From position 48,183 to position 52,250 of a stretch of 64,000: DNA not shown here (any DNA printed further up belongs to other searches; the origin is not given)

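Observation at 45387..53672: Candidate undescribed module: regulator, secreted pro-peptide, giant hydrolase/GLUG surface protein, overlapping lipoprotein and MacB-type ABC/FtsX transporter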

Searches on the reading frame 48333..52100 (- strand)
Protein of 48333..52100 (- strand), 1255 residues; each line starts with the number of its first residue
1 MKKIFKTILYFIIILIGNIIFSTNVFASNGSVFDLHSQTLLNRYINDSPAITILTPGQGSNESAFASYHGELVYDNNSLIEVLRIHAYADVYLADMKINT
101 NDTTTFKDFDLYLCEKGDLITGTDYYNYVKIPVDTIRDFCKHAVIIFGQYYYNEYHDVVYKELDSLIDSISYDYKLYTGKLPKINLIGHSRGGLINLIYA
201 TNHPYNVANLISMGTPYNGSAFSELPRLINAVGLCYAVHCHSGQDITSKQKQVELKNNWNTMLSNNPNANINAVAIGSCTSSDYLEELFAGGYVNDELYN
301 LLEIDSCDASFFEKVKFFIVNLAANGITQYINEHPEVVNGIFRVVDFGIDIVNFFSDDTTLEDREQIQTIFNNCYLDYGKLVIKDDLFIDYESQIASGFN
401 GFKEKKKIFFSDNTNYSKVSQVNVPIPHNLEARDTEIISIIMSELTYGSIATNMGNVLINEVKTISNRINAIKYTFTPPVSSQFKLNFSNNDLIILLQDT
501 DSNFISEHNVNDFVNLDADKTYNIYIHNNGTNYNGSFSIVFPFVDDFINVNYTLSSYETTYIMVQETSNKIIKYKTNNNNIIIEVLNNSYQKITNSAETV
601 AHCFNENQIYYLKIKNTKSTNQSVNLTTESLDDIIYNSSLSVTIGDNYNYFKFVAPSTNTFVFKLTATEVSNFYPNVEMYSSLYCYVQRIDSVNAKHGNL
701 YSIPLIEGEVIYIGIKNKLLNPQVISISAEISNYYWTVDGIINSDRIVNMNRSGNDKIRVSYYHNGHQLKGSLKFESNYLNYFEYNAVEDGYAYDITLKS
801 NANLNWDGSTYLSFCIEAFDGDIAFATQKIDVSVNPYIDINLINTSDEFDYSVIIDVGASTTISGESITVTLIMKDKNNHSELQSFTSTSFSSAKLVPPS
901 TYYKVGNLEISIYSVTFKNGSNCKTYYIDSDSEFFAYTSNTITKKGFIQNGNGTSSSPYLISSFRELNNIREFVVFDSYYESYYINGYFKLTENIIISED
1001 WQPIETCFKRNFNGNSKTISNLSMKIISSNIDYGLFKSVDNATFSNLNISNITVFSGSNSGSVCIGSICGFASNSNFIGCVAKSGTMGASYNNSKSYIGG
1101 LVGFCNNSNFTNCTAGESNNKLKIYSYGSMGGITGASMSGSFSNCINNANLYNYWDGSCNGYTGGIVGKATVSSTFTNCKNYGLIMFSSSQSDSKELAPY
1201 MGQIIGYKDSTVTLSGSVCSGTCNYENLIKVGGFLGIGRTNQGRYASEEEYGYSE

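Call 4: search_protein_families(library=pfam, proteins=[window:48333-52100:-], max_evalue=0.01)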
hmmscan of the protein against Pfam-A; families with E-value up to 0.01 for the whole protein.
window:48333-52100:- (1255 aa): 4 families
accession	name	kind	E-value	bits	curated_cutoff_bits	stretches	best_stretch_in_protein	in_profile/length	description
PF00561.26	Abhydrolase_1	-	4.2e-06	27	25.8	1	180-217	67-104/245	alpha/beta hydrolase fold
PF07819.20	PGAP1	-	0.00035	20.8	24.3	1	165-221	74-133/233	PGAP1-like alpha/beta domain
PF12146.15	Hydrolase_4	-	0.0024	17.7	27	1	159-222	58-116/239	Serine aminopeptidase, S33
PF00756.26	Esterase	-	0.0057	16.9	22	0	152-216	91-149/251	Putative esterase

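Call 5: search_protein_families(library=ncbifam, proteins=[window:48333-52100:-], max_evalue=0.01)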
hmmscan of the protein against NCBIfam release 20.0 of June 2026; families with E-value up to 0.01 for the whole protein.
window:48333-52100:- (1255 aa): 0 families

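Call 12: find_homologous_proteins(query=window:48333-52100:-)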
Query window:48333-52100:- (1255 aa): 111 proteins with E <= 0.001 among 7894 candidates.
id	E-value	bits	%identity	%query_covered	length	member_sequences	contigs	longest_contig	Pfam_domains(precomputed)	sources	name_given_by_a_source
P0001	0.0e+0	2198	80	100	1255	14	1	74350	PF00561.27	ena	-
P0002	0.0e+0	2025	73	100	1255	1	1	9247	PF00561.27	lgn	-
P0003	0.0e+0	1742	64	100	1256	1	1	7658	PF00561.27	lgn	-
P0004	0.0e+0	1312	50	100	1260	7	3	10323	-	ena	-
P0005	0.0e+0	1239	49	100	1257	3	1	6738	PF00561.27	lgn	-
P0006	4.8e-297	1007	56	69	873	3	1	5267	-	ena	-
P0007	1.8e-273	929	43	100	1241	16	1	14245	PF00561.27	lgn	-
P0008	2.7e-147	511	33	97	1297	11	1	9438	-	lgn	-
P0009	1.4e-141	492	32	96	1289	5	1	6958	PF00561.27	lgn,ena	-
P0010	5.0e-139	483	31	97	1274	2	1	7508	-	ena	-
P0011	1.8e-130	455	30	97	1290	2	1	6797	-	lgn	-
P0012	3.5e-62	229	31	37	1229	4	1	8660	-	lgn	-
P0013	2.2e-53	200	32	32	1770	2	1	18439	PF09479.17,PF13306.13,PF00561.27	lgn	-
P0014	9.4e-52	194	36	24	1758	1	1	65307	PF09479.17,PF13306.13,PF07581.18,PF00561.27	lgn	-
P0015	2.4e-50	190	31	25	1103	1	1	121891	PF07581.18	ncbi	-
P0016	4.1e-50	189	27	51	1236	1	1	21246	-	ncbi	-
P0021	1.7e-43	167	34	34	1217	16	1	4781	PF07581.18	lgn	-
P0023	3.0e-42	163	32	36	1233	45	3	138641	-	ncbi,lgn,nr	ncbi:MAG: hypothetical protein BHW39_05675 [Firmicutes bacterium CAG:552_39_19]|nr:MAG: hypothetical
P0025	2.5e-41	160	28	38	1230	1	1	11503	PF07581.18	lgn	-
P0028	1.4e-37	147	31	37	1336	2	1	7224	PF07581.18,PF00561.27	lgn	-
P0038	2.3e-32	130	30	31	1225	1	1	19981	PF07581.18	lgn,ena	-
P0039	5.6e-32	129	28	39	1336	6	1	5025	PF07581.18,PF00561.27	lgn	-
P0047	1.0e-29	121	30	32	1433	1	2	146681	PF09479.17,PF13306.13,PF07581.18,PF00561.27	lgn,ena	-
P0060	2.6e-25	107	26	36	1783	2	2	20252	PF09479.17,PF13306.13,PF07581.18,PF00561.27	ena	-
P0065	5.3e-25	106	30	30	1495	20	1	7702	PF09479.17,PF13306.13,PF18998.7,PF07581.18,PF00561.27,PF13855.13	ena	-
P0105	9.8e-16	75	28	20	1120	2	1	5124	PF07581.18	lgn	-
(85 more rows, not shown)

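Call 13: find_encoding_contigs(protein=P0007, flank=8000, max_places=2)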
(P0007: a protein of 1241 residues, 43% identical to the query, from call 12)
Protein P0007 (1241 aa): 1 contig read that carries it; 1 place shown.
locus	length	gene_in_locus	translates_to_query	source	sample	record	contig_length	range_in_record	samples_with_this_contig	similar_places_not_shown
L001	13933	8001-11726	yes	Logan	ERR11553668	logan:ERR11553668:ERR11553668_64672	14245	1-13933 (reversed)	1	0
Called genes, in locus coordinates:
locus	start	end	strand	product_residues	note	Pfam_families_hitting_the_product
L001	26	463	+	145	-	-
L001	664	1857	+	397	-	PF02486:Rep_trans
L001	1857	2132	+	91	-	-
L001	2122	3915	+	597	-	PF00580:UvrD-helicase, PF01443:Viral_helicase1 (faint), PF13086:AAA_11 (faint), PF13245:AAA_19, PF13361:UvrD_C, PF13538:UvrD_C_2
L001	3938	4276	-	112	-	PF01381:HTH_3 (weak)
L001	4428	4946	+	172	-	-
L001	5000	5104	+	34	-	-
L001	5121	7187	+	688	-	PF00239:Resolvase, PF07508:Recombinase, PF13408:Zn_ribbon_recom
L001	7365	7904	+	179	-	-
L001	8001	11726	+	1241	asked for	PF00561:Abhydrolase_1 (weak)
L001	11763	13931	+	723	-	?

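Call 14: find_encoding_contigs(protein=P0008, flank=8000, max_places=2)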
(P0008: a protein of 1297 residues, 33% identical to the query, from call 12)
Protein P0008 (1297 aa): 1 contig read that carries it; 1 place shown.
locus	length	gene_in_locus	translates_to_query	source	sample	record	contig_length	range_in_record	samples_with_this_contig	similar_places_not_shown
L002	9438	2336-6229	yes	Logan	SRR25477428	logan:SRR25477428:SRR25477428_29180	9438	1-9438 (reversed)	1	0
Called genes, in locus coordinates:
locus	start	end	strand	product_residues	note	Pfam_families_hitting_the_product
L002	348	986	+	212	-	-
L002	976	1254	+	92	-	-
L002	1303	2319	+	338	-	PF13306:LRR_5 (faint), PF09479:Flg_new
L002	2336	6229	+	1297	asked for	-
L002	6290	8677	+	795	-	PF00005:ABC_tran, PF02463:SMC_N, PF02687:FtsX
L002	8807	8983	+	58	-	-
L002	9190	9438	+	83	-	?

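Call 15: find_encoding_contigs(protein=P0004, flank=8000, max_places=2)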
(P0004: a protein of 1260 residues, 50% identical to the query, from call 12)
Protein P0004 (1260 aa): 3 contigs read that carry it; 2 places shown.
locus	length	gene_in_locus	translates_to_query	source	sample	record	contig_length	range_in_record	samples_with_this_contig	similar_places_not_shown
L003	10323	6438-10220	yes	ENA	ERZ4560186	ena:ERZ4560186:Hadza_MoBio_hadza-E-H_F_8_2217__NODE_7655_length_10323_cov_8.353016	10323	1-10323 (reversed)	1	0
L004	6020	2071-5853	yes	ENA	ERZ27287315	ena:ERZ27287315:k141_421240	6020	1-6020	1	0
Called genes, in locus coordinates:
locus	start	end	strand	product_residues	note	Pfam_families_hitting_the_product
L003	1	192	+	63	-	?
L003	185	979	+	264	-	PF02457:DAC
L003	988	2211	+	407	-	-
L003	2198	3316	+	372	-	PF01128:IspD, PF12804:NTP_transf_3 (weak), PF02542:YgbB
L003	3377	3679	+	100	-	-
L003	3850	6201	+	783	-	PF00005:ABC_tran, PF02463:SMC_N (weak), PF02687:FtsX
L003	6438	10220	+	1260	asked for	-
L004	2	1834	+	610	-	?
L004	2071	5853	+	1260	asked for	-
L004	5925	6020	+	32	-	?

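Call 16: find_encoding_contigs(protein=P0001, flank=10000, max_places=1)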
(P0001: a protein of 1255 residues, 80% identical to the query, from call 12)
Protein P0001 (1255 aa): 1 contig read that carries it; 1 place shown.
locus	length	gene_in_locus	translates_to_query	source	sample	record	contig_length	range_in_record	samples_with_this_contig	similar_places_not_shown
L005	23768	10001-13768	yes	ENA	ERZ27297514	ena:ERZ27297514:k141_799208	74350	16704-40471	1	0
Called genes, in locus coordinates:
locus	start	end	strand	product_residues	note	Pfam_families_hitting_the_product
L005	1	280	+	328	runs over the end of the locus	PF02588:YitT_membrane, PF10035:DUF2179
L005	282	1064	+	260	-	PF21981:RecX_HTH3 (faint), PF21982:RecX_HTH1 (faint), PF02631:RecX_HTH2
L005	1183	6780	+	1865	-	-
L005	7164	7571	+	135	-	-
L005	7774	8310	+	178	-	-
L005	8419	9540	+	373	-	-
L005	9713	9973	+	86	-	-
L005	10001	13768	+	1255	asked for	PF00561:Abhydrolase_1 (weak)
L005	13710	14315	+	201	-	-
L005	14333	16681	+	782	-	PF00005:ABC_tran, PF02463:SMC_N (weak), PF02687:FtsX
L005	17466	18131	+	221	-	PF19808:DUF6291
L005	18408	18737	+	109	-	PF14198:TnpV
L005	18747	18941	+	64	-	-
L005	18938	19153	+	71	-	-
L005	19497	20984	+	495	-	PF00239:Resolvase, PF07508:Recombinase, PF13408:Zn_ribbon_recom, PF14287:DUF4368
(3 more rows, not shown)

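Call 17: find_encoding_contigs(protein=P0016, flank=8000, max_places=1)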
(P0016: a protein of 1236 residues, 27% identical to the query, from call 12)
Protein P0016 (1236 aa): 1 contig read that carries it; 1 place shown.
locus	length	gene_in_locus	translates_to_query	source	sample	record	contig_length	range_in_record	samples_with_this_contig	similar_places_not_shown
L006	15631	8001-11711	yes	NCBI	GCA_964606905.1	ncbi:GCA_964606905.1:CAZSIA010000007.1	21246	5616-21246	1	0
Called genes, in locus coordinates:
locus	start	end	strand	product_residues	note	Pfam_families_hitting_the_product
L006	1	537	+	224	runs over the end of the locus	PF16316:DUF4956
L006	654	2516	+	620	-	PF03193:RsgA_GTPase (faint), PF00005:ABC_tran, PF02463:SMC_N (weak), PF12704:MacB_PCD, PF02687:FtsX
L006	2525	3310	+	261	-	-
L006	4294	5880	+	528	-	PF07556:DUF1538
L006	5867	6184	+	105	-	PF00543:P-II (weak)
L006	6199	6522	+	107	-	PF00543:P-II (weak)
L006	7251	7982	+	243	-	PF09479:Flg_new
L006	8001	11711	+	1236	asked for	-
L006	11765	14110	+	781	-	PF00005:ABC_tran, PF02687:FtsX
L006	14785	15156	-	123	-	PF13560:HTH_31 (weak), PF12844:HTH_19, PF01381:HTH_3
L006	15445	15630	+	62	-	?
